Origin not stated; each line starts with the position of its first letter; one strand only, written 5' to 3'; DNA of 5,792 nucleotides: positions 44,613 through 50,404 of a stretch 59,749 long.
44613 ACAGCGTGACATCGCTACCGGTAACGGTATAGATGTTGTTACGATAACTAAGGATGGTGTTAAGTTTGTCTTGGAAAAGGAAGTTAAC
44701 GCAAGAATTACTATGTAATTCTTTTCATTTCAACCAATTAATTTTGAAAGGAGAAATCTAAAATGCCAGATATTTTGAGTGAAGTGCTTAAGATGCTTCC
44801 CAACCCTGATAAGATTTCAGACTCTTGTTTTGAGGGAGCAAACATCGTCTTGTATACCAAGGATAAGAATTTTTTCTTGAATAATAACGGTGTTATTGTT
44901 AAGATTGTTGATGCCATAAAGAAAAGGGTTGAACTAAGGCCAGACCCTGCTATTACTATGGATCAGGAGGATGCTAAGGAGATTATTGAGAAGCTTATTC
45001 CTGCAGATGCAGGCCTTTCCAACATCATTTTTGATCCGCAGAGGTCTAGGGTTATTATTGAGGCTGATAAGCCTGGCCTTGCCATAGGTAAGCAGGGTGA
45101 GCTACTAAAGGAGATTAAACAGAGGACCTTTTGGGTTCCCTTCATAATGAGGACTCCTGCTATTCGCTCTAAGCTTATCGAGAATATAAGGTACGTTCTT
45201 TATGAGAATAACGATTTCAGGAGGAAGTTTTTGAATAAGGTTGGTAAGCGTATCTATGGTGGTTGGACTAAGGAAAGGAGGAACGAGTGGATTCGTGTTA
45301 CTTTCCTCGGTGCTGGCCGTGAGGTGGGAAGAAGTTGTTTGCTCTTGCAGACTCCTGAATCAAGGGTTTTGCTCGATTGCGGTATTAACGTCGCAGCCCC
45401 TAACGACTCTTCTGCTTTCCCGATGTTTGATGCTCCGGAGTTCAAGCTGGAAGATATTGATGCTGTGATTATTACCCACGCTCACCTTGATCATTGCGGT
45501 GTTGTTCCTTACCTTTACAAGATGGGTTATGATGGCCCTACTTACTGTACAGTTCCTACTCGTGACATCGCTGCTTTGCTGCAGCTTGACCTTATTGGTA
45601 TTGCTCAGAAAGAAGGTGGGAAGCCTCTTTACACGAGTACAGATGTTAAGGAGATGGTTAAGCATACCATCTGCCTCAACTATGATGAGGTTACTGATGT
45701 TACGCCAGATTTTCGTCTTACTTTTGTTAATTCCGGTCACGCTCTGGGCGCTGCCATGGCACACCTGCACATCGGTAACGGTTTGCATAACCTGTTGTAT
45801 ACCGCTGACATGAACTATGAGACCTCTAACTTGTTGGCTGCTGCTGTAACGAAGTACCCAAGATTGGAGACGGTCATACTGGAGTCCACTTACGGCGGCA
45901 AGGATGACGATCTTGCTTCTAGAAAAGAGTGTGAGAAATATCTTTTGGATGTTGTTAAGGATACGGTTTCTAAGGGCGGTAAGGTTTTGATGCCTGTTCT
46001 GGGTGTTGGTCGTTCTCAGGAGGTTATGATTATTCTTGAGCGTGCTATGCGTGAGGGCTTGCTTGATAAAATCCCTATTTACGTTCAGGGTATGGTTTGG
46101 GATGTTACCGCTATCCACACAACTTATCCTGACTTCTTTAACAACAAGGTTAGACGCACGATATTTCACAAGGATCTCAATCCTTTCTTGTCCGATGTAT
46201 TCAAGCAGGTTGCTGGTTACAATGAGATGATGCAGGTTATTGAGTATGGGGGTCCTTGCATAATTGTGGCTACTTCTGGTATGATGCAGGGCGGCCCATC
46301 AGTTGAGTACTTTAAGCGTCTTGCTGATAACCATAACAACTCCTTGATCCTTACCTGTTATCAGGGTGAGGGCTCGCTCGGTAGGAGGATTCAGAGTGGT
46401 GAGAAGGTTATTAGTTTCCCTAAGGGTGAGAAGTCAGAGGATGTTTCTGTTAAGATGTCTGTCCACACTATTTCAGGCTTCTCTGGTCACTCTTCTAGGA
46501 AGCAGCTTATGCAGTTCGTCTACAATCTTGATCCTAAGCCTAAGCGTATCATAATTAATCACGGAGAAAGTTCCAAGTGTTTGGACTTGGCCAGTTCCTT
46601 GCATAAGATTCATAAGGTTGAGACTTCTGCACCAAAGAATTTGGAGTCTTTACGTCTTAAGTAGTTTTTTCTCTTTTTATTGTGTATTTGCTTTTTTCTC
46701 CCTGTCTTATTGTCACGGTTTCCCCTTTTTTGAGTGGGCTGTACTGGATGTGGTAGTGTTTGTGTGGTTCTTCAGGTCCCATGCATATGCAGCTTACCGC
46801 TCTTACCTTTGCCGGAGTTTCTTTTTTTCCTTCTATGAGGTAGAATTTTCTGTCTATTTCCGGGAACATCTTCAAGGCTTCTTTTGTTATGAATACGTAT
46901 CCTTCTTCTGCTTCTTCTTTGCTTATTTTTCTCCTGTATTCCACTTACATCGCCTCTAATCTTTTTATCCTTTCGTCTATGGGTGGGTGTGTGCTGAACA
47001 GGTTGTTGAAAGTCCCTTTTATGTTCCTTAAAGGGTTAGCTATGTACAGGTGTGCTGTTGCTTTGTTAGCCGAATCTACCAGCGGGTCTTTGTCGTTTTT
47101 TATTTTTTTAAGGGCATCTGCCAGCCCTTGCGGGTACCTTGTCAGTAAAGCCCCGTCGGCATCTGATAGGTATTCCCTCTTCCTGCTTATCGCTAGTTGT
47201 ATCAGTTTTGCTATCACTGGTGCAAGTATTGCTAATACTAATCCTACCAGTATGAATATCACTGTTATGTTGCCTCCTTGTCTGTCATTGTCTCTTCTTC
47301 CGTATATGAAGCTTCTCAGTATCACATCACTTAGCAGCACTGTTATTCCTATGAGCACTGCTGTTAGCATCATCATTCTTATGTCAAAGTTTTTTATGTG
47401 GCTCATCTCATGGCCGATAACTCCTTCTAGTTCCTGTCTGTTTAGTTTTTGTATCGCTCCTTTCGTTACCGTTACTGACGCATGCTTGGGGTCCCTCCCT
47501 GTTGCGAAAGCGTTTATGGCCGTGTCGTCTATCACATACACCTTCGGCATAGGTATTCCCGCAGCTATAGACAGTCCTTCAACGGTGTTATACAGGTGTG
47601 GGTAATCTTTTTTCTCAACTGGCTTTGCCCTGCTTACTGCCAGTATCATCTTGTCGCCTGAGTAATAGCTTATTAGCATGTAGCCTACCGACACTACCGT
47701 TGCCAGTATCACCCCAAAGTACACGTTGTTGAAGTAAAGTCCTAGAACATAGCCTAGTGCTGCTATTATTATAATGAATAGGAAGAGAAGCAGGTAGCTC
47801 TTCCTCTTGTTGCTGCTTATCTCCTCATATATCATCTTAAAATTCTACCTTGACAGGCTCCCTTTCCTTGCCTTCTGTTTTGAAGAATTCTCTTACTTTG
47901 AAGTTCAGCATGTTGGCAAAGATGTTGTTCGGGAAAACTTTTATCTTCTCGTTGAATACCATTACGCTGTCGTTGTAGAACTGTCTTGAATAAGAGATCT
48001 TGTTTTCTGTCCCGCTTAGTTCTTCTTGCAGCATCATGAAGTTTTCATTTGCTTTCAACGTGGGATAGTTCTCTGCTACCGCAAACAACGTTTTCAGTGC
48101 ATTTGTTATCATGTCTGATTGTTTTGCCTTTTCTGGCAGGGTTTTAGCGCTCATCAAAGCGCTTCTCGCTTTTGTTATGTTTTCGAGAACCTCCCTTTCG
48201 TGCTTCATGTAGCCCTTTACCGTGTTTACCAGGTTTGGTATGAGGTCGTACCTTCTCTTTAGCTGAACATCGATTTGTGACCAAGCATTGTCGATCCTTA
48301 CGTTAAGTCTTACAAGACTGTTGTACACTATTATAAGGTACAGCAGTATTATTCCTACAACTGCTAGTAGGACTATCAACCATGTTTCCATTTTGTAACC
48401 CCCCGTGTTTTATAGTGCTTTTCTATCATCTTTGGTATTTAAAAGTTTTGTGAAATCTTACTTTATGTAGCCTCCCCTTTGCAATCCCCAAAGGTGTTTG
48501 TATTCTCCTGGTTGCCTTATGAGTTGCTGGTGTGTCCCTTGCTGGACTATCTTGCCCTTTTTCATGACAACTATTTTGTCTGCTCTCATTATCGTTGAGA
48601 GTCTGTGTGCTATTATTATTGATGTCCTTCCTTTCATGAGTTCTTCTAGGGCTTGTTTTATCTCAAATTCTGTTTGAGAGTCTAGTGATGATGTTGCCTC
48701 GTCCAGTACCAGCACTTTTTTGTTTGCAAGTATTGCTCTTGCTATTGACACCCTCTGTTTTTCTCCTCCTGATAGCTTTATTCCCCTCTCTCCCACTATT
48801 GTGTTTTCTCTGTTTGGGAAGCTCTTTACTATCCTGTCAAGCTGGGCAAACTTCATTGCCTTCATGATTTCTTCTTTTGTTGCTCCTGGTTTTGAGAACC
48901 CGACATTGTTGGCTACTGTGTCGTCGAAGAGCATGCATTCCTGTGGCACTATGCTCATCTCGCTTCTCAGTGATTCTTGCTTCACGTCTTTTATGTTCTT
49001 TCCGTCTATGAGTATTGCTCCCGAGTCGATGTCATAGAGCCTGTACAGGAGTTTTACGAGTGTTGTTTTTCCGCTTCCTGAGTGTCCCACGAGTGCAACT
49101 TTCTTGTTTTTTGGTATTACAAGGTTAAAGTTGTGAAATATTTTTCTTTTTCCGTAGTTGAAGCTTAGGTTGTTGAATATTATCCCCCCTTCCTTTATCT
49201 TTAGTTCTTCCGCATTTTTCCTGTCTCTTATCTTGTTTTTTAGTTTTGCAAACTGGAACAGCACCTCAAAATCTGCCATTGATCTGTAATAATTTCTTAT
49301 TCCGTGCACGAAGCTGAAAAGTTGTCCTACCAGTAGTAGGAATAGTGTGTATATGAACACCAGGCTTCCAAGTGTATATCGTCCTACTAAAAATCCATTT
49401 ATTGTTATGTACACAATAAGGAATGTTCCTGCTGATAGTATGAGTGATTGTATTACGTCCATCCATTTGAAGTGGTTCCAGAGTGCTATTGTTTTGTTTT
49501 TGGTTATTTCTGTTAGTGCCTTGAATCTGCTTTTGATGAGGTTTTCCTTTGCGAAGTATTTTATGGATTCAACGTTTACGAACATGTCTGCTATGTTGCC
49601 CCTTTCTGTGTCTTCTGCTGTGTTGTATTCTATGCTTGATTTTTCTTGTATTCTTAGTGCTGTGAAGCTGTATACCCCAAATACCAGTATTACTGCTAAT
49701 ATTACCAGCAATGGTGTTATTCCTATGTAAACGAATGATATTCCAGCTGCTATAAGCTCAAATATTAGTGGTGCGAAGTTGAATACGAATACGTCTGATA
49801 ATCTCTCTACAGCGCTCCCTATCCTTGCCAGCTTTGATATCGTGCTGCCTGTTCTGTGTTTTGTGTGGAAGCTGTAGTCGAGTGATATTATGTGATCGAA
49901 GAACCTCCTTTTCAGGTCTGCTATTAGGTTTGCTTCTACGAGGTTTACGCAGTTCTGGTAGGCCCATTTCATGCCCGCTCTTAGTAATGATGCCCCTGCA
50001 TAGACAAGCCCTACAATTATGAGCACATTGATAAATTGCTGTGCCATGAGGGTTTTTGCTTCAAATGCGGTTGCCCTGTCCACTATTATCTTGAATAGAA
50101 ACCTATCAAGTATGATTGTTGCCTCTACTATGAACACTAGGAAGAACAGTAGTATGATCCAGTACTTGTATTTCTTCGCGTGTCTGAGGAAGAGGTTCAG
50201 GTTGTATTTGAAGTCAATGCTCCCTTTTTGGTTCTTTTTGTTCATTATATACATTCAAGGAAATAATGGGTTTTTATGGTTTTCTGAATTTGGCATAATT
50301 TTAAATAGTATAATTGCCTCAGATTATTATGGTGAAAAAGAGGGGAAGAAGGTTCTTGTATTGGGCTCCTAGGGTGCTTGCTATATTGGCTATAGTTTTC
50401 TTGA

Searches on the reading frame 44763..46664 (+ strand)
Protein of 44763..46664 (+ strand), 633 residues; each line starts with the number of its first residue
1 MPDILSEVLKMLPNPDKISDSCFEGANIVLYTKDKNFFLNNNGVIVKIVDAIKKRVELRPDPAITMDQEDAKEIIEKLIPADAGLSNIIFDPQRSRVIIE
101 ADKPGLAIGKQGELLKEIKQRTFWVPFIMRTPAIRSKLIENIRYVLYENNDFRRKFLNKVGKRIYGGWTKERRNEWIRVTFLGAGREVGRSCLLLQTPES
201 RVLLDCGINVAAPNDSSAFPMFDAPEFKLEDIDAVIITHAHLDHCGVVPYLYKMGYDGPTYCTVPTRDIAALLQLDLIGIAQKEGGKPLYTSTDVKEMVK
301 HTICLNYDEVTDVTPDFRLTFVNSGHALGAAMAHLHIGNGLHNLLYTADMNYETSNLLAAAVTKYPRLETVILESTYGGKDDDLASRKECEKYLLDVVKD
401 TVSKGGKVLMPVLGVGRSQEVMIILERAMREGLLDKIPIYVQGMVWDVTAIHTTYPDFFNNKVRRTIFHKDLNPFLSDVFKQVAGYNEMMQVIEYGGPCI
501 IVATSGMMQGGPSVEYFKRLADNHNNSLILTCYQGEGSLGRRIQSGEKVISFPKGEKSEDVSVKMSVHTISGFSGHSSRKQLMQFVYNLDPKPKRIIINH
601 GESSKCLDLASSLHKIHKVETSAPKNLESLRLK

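Call 11: search_protein_families(library=pfam, proteins=[window:44763-46664:+])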
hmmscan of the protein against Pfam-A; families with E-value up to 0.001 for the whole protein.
window:44763-46664:+ (633 aa): 8 families
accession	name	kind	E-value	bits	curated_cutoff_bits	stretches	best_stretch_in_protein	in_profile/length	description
PF10996.14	Beta-Casp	-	2.2e-29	102.8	27.7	1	419-543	2-120/120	Beta-Casp domain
PF17214.9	KH_TffA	-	3.2e-16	59.5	22.6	1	3-64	6-67/68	Transcription termination factor FttA, KH domain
PF07521.17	RMMBL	-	1.5e-15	57.4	21.6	1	561-624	2-63/63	Zn-dependent metallo-hydrolase RNA specificity domain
PF16661.11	Lactamase_B_6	-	5.8e-14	52.4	27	1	194-362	1-174/193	Metallo-beta-lactamase superfamily domain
PF00753.33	Lactamase_B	-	2.2e-12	47.8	22.7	1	188-253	4-65/196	Metallo-beta-lactamase superfamily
PF12706.13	Lactamase_B_2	-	1.6e-10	41.4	27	1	201-356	2-149/200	Beta-lactamase superfamily domain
PF07650.23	KH_2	-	1.5e-05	25.2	22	1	73-120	4-52/78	KH domain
PF13483.12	Lactamase_B_3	-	0.00018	21.9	24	0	188-246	5-51/160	Beta-lactamase superfamily domain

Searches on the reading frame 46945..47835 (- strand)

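Call 50: search_protein_families(library=pfam, proteins=[window:46945-47835:-], max_evalue=0.00001)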
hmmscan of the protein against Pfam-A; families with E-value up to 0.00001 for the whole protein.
window:46945-47835:- (296 aa): 1 family
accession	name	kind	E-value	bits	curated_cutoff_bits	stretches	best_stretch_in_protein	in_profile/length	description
PF01435.24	Peptidase_M48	-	2.3e-31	109.5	20.3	1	80-295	6-184/186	Peptidase family M48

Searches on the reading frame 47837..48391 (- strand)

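Call 50: search_protein_families(library=pfam, proteins=[window:47837-48391:-], max_evalue=0.00001)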
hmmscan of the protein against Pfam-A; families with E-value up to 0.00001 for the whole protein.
window:47837-48391:- (184 aa): 1 family
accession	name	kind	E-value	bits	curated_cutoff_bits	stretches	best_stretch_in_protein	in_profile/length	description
PF04011.17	LemA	-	1.8e-62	210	26.2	1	36-184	1-149/149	LemA family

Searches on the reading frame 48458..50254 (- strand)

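Call 11: search_protein_families(library=pfam, proteins=[window:48458-50254:-])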
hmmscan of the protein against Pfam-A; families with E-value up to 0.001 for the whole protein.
window:48458-50254:- (598 aa): 7 families
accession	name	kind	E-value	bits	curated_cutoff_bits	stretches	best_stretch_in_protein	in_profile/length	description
PF00005.33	ABC_tran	-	7e-33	114.6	25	1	374-522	2-137/137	ABC transporter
PF00664.28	ABC_membrane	-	1.7e-19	71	28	1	33-312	1-274/274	ABC transporter transmembrane region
PF02463.25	SMC_N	-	7.1e-06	26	40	1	405-566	102-213/220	RecF/RecN/SMC N terminal domain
PF20720.3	nSTAND3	-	4.6e-05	23.6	27.2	1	371-469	5-97/155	Novel STAND NTPase 3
PF13401.12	AAA_22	-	0.00013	22.8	27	1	386-539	8-104/130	AAA domain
PF13479.12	AAA_24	-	0.00046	20.5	27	1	382-523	1-76/195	AAA domain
PF13175.12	AAA_15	-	0.00083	19.5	32.1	1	380-543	21-190/374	AAA ATPase domain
